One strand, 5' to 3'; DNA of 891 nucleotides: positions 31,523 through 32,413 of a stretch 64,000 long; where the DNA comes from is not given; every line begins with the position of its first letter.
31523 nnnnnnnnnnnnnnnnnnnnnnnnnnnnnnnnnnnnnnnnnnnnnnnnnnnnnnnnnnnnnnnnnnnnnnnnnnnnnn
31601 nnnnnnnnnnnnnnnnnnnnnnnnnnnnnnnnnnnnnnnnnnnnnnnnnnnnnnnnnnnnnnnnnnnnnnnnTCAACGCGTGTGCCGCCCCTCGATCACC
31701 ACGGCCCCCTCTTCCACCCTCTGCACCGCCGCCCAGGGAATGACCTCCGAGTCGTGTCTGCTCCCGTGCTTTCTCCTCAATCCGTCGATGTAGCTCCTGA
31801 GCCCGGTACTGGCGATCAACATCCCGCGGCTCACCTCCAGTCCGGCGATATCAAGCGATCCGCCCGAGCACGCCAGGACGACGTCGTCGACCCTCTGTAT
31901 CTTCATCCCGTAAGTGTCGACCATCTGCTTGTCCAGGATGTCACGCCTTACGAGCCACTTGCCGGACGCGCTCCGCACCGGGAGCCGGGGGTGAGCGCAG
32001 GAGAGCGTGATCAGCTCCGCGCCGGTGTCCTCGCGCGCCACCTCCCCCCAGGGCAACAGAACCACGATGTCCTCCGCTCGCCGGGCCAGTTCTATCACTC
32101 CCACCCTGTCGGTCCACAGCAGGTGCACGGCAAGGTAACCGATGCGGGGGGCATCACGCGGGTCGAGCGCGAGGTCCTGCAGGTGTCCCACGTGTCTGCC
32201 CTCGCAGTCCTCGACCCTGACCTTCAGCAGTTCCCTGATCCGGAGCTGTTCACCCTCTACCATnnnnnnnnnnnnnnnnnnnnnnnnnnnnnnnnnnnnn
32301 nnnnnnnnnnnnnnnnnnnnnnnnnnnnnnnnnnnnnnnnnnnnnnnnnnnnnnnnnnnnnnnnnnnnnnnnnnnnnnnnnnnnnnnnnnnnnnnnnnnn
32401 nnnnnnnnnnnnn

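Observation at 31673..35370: mgtE-mntH operon ending in a free-standing paralogue of the MgtE N-terminal PRC-barrel module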

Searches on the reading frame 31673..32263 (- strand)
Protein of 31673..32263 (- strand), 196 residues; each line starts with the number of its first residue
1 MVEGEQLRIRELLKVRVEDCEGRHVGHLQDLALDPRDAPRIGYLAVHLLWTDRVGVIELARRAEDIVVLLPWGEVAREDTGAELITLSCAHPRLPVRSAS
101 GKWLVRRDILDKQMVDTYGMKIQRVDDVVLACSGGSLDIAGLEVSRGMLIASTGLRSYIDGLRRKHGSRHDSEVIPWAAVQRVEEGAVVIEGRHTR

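Call 3: search_protein_families(library=pfam, proteins=[window:31673-32263:-], max_evalue=0.1)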
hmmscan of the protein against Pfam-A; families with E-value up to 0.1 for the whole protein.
window:31673-32263:- (196 aa): 1 family
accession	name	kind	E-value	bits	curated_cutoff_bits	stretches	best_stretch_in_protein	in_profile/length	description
PF05239.21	PRC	-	1.4e-06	28.7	21.2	1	5-79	2-63/78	PRC-barrel domain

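Call 7: search_protein_families(library=ncbifam, proteins=[window:31673-32263:-], max_evalue=0.1)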
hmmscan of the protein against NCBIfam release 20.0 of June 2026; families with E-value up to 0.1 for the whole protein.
window:31673-32263:- (196 aa): 0 families

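Call 16: find_homologous_proteins(query=window:31676-32263:-, max_evalue=0.001)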
Query window:31676-32263:- (196 aa): 59 proteins with E <= 0.001 among 345 candidates.
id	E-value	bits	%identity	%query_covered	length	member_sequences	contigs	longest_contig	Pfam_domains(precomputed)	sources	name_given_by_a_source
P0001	4.5e-122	423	99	100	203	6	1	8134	PF05239.22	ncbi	-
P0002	3.3e-97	342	83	100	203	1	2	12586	PF05239.22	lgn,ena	-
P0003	4.7e-83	296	71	98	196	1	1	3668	PF05239.22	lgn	-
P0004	4.8e-77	276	67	99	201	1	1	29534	PF05239.22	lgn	-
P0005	1.8e-74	268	63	99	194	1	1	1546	PF05239.22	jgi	jgi:sporulation protein YlmC with PRC-barrel domain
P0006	1.8e-74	268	63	99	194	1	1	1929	PF05239.22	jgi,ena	-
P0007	5.9e-74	266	66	97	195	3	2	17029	PF05239.22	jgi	-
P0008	1.5e-73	265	64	98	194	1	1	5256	PF05239.22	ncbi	ncbi:MAG: hypothetical protein ACYC99_15015 [Candidatus Geothermincolia bacterium]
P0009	4.0e-73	264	62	99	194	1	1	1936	PF05239.22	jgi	jgi:sporulation protein YlmC with PRC-barrel domain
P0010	1.7e-68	249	63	96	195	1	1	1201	PF05239.22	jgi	jgi:sporulation protein YlmC with PRC-barrel domain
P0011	2.7e-67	245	61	96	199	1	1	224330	PF05239.22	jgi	jgi:sporulation protein YlmC with PRC-barrel domain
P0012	3.8e-67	244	63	96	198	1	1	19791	-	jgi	jgi:sporulation protein YlmC with PRC-barrel domain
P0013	2.3e-66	242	61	96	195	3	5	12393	-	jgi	-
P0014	1.5e-64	236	60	96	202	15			PF05239.22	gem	-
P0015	2.1e-64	235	59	96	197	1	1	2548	PF05239.22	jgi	jgi:magnesium transporter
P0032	2.8e-58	215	54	97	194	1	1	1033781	PF05239.22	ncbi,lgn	-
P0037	4.7e-54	201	53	99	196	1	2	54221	-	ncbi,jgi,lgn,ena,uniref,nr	ncbi:MAG: hypothetical protein CVT63_00260 [Candidatus Anoxymicrobium japonicum]|uniref:PRC-barrel d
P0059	1.1e-34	138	45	97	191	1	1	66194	-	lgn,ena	-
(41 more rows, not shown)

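Call 17: find_encoding_contigs(protein=P0032, flank=8000, max_places=2)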
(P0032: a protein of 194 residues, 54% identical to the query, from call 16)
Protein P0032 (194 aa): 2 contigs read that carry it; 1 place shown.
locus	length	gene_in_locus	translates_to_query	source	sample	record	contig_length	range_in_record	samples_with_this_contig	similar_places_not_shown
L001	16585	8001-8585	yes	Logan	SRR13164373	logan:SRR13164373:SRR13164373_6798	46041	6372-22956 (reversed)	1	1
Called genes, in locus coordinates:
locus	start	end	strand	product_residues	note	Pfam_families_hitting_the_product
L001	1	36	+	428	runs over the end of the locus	PF00919:UPF0004, PF04055:Radical_SAM, PF01938:TRAM (weak)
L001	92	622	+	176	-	PF00857:Isochorismatase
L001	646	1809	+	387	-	PF02749:QRPTase_N, PF01729:QRPTase_C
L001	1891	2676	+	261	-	PF21948:LplA-B_cat, PF03099:BPL_LplA_LipB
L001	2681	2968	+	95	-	-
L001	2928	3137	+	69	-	-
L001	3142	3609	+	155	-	PF12773:DZR (weak), PF13240:Zn_Ribbon_1 (weak), PF16697:Yop-YscD_cpl, PF00498:FHA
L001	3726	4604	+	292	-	PF00376:MerR, PF13411:MerR_1, PF13591:MerR_2 (faint), PF28507:Rv1828_C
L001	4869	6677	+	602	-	PF03448:MgtE_N, PF00571:CBS, PF01769:MgtE (weak)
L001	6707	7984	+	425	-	PF01566:Nramp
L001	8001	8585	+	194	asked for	PF05239:PRC (faint)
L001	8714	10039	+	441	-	PF00768:Peptidase_S11, PF00144:Beta-lactamase (faint), PF13354:Beta-lactamase2 (weak), PF07943:PBP5_C (weak)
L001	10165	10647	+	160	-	PF02577:BFN_dom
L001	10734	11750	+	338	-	PF07885:Ion_trans_2, PF02254:TrkA_N, PF02080:TrkA_C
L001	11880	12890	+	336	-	PF03330:DPBB_1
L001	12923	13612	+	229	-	PF00753:Lactamase_B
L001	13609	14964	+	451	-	PF01266:DAO (faint), PF01494:FAD_binding_3 (weak), PF05834:Lycopene_cycl (weak), PF12831:FAD_oxidored, PF13450:NAD_binding_8 (weak)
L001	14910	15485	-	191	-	-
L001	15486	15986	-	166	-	-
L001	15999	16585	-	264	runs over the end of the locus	PF00809:Pterin_bind, PF03599:CdhD (weak)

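Call 18: find_encoding_contigs(protein=P0059, flank=8000, max_places=2)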
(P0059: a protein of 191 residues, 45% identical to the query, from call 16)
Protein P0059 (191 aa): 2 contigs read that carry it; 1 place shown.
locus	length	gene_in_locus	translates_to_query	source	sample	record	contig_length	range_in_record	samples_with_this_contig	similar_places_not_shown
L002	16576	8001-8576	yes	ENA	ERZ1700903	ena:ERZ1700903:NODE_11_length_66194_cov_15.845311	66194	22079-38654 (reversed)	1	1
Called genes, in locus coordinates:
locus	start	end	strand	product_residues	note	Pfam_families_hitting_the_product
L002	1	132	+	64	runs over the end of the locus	PF10133:CooT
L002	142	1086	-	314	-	PF14257:DUF4349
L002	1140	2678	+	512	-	PF00070:Pyr_redox (faint), PF14691:Fer4_20, PF01262:AlaDh_PNT_C (faint), PF01266:DAO (faint), PF07992:Pyr_redox_2, PF12831:FAD_oxidored (weak), PF13450:NAD_binding_8, PF13738:Pyr_redox_3 (faint)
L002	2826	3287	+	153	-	PF13240:Zn_Ribbon_1 (weak)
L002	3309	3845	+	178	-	-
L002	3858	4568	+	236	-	PF12773:DZR (weak), PF13240:Zn_Ribbon_1 (weak)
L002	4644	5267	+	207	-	-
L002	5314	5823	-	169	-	PF00149:Metallophos (faint), PF12850:Metallophos_2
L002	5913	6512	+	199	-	PF01812:5-FTHF_cyc-lig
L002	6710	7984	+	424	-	PF01566:Nramp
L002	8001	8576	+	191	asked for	-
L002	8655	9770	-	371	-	PF01950:FBPase_3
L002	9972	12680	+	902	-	PF00690:Cation_ATPase_N, PF00122:E1-E2_ATPase, PF00702:Hydrolase, PF13246:Cation_ATPase, PF00689:Cation_ATPase_C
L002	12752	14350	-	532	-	PF13200:DUF4015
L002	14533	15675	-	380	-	PF01522:Polysacc_deac_1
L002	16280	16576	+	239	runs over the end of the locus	PF10646:Germane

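Call 19: find_encoding_contigs(protein=P0037, flank=8000, max_places=2)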
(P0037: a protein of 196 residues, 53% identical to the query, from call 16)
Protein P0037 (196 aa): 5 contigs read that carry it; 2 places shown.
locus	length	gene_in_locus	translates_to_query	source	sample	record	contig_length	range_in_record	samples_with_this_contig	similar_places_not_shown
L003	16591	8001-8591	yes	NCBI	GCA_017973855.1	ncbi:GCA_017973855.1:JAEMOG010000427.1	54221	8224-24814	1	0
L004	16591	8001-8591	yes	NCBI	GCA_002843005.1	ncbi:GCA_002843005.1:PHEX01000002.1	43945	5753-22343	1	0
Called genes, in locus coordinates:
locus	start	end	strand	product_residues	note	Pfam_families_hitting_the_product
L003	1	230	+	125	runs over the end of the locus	PF06103:DUF948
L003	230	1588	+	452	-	PF00919:UPF0004, PF04055:Radical_SAM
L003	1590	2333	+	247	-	PF21948:LplA-B_cat, PF03099:BPL_LplA_LipB (weak)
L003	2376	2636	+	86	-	-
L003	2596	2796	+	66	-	-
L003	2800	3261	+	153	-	PF16697:Yop-YscD_cpl, PF00498:FHA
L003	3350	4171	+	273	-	PF13411:MerR_1, PF00376:MerR, PF13591:MerR_2 (faint), PF28507:Rv1828_C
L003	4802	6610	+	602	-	PF05239:PRC (faint), PF03448:MgtE_N, PF00571:CBS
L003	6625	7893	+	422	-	PF01566:Nramp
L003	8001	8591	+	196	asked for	-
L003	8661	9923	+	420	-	PF13354:Beta-lactamase2, PF00768:Peptidase_S11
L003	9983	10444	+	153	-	PF02577:BFN_dom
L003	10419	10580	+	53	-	-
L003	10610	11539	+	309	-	PF07885:Ion_trans_2, PF00670:AdoHcyase_NAD (weak), PF02254:TrkA_N, PF02080:TrkA_C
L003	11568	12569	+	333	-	PF03330:DPBB_1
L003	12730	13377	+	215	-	PF01037:AsnC_trans_reg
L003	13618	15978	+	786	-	PF12704:MacB_PCD (weak), PF02687:FtsX, PF12704:MacB_PCD (weak), PF02687:FtsX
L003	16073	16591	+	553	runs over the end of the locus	-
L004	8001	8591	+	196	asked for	-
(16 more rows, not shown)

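Call 29: search_protein_representatives(alignment_id=A1)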
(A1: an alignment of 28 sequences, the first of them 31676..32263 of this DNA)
Query: 28 sequences, 195 profile positions. Proteins with E-value up to 0.001 (for the whole library): 1064; up to 1e-10: 107; up to 1e-30: 8. The best 150 are listed.
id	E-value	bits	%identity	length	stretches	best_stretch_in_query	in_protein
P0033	1.8e-85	301.7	-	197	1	1-194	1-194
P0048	5.7e-80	283.8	-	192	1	2-190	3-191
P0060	1.8e-67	243.1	-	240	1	1-168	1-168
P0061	1.9e-66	239.7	-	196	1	1-193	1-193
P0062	7.0e-55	201.9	-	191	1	11-189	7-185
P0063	7.8e-53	195.3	-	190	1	2-129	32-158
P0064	9.5e-37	142.8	-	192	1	9-182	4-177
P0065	5.6e-33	130.5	-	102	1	96-193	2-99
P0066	2.0e-30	122.2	-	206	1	9-185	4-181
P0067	8.9e-27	110.2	-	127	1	2-117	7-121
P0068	9.7e-26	106.9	-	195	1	11-184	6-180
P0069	1.1e-21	93.6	-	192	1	10-184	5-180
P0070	1.7e-20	89.8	-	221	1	11-185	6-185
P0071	1.2e-19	87.0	-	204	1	9-185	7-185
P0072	1.0e-17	80.7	-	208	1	10-187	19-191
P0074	2.0e-17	79.7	-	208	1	10-185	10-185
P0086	6.5e-14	68.3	-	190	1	10-183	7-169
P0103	6.6e-13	65.0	-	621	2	70-185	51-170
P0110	2.1e-12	63.3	-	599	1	7-186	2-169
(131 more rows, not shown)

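Call 30: predict_structure(alignment_id=A1)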
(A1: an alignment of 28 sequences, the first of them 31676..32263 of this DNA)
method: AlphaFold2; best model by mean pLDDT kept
length: 196 residues; sequences in the alignment: 28
mean_pLDDT: 91.8   pTM: 0.86
mean pLDDT of the five models: 91.8, 90.7, 89.1, 89.1, 88.7
residues with pLDDT >= 90: 149; 70-90: 40; 50-70: 6; < 50: 1
segments of 3 or more residues with pLDDT < 50: none
pLDDT, mean of each block of 10 residues (from residue 1): 86 96 97 97 97 93 95 94 95 96 98 94 95 92 83 82 83 91 96 67
secondary structure, 60 per line:
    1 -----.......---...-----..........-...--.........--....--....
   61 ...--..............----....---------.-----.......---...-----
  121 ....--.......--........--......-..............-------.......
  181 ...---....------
elements in order: E6-8 H9-12 E16-18 E24-33 E40-48 E51-54 E57-63 E66-71 E75-79 E84-87 H105-109 E113-115 E121-124 E127-133 E136-143 H146-151 H153-166 E174-176 E180-183 E187-190

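Call 36: find_encoding_contigs(protein=P0064, flank=5000, max_places=2)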
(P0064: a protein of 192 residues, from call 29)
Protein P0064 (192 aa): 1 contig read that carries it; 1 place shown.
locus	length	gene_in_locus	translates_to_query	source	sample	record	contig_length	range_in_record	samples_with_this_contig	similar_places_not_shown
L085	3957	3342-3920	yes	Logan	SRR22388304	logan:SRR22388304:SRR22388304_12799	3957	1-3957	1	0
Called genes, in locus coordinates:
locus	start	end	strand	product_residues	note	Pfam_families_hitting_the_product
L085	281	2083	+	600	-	PF05239:PRC (faint), PF03448:MgtE_N, PF00571:CBS, PF01769:MgtE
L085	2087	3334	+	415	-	PF01566:Nramp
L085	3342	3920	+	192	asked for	-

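Call 37: find_encoding_contigs(protein=P0068, flank=5000, max_places=2)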
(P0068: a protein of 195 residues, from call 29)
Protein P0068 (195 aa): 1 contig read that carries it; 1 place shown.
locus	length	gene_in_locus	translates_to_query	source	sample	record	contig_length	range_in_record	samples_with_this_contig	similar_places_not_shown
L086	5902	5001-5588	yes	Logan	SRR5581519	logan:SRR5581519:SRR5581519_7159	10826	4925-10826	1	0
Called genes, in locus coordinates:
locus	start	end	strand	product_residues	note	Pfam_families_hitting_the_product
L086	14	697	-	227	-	PF02254:TrkA_N, PF03807:F420_oxidored (faint), PF13460:NAD_binding_10 (weak), PF02080:TrkA_C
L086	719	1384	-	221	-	PF02254:TrkA_N, PF02558:ApbA (weak), PF03807:F420_oxidored (faint), PF02080:TrkA_C (weak)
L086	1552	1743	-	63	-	-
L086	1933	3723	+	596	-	PF05239:PRC (faint), PF03448:MgtE_N, PF00571:CBS, PF01769:MgtE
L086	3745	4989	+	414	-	PF01566:Nramp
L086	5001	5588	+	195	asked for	PF05239:PRC (faint)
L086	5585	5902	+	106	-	?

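Call 39: find_encoding_contigs(protein=P0070, flank=5000, max_places=2)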
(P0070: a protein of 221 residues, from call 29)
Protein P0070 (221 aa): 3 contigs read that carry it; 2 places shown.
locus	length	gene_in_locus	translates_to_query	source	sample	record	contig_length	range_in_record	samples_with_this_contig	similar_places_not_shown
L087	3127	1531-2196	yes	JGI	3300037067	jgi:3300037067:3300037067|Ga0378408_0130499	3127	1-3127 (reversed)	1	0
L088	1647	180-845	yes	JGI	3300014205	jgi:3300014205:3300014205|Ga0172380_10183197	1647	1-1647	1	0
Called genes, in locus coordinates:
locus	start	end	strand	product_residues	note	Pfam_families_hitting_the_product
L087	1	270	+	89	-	?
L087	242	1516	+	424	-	PF01566:Nramp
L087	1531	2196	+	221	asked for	-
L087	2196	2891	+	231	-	PF00590:TP_methylase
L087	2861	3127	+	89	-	?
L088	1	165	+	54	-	PF01566:Nramp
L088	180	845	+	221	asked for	-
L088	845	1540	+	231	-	PF00590:TP_methylase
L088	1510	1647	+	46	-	?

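Call 40: find_encoding_contigs(protein=P0074, flank=5000, max_places=2)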
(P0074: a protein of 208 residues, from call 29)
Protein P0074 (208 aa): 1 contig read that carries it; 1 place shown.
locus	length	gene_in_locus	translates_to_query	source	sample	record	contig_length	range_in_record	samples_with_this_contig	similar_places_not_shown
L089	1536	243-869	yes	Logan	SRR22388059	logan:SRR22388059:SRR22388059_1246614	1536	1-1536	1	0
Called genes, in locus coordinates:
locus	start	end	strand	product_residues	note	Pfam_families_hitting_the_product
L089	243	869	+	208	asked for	PF05239:PRC (faint)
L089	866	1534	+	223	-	?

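Call 41: find_encoding_contigs(protein=P0086, flank=5000, max_places=2)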
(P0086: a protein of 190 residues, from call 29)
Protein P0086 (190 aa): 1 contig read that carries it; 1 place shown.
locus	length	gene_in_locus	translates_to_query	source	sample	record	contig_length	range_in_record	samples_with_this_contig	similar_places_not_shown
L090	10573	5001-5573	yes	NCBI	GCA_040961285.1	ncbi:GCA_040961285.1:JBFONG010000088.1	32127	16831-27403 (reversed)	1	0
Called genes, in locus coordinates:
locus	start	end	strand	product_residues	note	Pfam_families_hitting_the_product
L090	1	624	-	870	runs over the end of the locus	PF01555:N6_N4_Mtase, PF02086:MethyltransfD12 (faint), PF03602:Cons_hypoth95 (faint), PF27126:NmeDI_C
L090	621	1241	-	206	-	PF20582:UPF0758_N, PF14520:HHH_5 (faint), PF20582:UPF0758_N (weak)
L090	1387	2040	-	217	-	PF00834:Ribul_P_3_epim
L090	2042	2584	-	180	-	PF03793:PASTA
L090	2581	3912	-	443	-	PF01029:NusB, PF22458:RsmF-B_ferredox, PF01189:Methyltr_RsmB-F, PF13847:Methyltransf_31 (faint)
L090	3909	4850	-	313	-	PF00551:Formyl_trans_N, PF02911:Formyl_trans_C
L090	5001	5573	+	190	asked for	PF05239:PRC (faint)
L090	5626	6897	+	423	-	PF05239:PRC (faint), PF14841:FliG_M (faint), PF03448:MgtE_N, PF00571:CBS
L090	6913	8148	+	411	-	PF01566:Nramp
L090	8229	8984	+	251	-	PF20582:UPF0758_N, PF04002:RadC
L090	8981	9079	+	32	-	-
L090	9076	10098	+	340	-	PF08450:SGL (faint), PF24684:Vgb_lyase, PF01436:NHL (faint)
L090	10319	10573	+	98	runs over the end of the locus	-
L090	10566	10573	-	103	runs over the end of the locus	-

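Call 73: find_encoding_contigs(protein=P0103, flank=4000, max_places=3)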
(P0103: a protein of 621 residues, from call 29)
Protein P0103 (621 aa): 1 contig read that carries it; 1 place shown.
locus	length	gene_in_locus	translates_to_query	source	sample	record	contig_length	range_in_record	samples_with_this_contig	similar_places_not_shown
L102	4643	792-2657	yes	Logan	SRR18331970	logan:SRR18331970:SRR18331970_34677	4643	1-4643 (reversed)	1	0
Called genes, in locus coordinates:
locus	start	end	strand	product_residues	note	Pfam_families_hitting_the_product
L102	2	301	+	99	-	?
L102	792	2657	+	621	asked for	PF05239:PRC (faint), PF03448:MgtE_N, PF00571:CBS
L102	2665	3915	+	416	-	PF01566:Nramp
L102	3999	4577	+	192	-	PF01812:5-FTHF_cyc-lig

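Call 74: find_encoding_contigs(protein=P0110, flank=4000, max_places=3)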
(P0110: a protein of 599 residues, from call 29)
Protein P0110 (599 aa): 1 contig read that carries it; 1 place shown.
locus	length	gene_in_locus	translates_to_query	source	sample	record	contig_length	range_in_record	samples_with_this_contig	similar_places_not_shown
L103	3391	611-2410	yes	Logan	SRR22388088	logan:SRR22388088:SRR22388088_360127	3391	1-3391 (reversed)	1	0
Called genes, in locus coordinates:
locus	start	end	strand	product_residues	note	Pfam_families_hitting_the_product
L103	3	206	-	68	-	?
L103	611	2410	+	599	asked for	PF05239:PRC (weak), PF03448:MgtE_N, PF00571:CBS, PF01769:MgtE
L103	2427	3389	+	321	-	?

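Call 75: search_protein_families(library=ncbifam, proteins=[L090:5626-6897:+, L090:5001-5573:+], max_evalue=0.01)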
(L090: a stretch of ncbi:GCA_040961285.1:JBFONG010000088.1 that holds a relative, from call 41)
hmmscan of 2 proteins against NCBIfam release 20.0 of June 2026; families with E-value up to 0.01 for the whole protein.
L090:5626-6897:+ (423 aa): 20 families
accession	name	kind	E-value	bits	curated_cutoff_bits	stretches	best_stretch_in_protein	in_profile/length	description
TIGR00400.1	mgtE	equivalog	6.4e-57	193.3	232.75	1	170-409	12-251/450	magnesium transporter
NF038279.1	TF_CBS_SpxR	exception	3.8e-09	35.8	600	1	330-410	226-306/427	CBS-HotDog domain-containing transcription factor SpxR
NF011449.0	PRK14869.2-5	equivalog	5.4e-08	32.3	411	1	352-410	66-125/451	putative manganese-dependent inorganic diphosphatase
NF053603.1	HhpR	exception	6.8e-07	28.8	520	1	351-410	220-279/282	CBS domain-containing high hydrostatic pressure regulator HhpR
NF052358.1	GMPRedGuaB1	equivalog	1.1e-06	28.1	675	1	298-407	98-202/479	GMP reductase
NF011443.0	PRK14869.1-5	equivalog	1.1e-06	27.3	335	1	353-410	69-126/546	putative manganese-dependent inorganic diphosphatase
TIGR00207.1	fliG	equivalog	1.5e-06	27.8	226.7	1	173-235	102-165/338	flagellar motor switch protein FliG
TIGR01302.1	IMP_dehydrog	equivalog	2.4e-06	26.7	481.5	1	294-408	85-199/450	IMP dehydrogenase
TIGR01186.1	proV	subfamily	3.1e-06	26.6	326.6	1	294-410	247-358/363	betaine/proline/choline family ABC transporter ATP-binding protein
NF011446.0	PRK14869.2-2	equivalog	5.8e-06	25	601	1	353-415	76-138/576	putative manganese-dependent inorganic diphosphatase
NF005869.0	PRK07807.1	equivalog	8.5e-06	25.1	549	1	296-407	96-202/479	GuaB1 family IMP dehydrogenase-related protein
NF041552.1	TF_PrdR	equivalog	9.6e-05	20.9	795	1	292-409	9-125/577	sigma-54 dependent transcriptional regulator PrdR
NF041569.1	A-tRNAntase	equivalog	0.00011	20.5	1440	1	350-403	306-358/880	A-adding tRNA nucleotidyltransferase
TIGR01303.1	IMP_DH_rel_1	equivalog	0.00018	20.5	562.75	1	300-406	99-199/475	GuaB1 family IMP dehydrogenase-related protein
NF002505.0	PRK01862.1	equivalog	0.00018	20.3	482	1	324-412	477-573/577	ClcB-like voltage-gated chloride channel protein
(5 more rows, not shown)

L090:5001-5573:+ (190 aa): 0 families
